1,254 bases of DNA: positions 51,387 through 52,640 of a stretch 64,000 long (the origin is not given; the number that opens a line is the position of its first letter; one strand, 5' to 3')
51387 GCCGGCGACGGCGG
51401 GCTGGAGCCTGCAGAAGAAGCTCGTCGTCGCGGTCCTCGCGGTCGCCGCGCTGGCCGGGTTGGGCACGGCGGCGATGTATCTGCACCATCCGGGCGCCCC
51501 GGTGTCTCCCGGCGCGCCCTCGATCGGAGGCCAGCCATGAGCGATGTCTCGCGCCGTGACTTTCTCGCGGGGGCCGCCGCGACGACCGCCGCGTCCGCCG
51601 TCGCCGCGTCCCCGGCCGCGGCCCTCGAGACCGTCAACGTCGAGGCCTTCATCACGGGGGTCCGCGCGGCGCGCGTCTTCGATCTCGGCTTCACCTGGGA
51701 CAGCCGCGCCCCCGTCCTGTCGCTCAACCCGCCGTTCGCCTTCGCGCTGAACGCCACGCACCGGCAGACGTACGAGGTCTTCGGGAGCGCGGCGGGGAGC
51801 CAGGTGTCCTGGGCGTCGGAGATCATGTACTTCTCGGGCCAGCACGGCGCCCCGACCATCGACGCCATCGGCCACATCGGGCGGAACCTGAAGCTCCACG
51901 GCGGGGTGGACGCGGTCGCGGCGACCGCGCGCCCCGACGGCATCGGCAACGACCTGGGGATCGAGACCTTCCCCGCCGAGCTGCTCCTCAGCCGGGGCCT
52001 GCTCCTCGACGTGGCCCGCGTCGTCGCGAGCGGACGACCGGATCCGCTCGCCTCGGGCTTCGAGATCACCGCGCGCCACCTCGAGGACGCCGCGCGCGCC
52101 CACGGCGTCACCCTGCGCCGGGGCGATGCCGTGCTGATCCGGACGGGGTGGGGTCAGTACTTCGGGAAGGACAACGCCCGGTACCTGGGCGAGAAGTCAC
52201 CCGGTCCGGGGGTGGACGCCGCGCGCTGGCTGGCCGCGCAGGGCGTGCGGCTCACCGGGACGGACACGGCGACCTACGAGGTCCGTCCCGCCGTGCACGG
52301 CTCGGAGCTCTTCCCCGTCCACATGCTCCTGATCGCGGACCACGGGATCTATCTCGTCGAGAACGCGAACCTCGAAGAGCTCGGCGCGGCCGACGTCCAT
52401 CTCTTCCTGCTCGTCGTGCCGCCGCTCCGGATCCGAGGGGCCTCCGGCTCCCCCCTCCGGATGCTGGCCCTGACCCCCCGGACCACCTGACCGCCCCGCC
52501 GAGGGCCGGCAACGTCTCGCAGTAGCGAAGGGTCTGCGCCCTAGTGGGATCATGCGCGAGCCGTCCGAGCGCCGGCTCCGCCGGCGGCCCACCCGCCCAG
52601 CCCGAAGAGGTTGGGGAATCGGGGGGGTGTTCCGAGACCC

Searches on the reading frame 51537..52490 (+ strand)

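Call 63: search_protein_families(library=pfam, proteins=[window:51537-52490:+], max_evalue=0.001)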
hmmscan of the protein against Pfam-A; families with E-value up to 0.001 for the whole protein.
window:51537-52490:+ (317 aa): 2 families
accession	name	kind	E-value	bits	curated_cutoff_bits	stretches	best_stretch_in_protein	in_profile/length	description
PF04199.19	Cyclase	-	6.3e-24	85.2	23.1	1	49-248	2-141/142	Putative cyclase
PF10518.14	TAT_signal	-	0.00017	21.8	22.7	1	3-23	1-21/21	TAT (twin-arginine translocation) pathway signal sequence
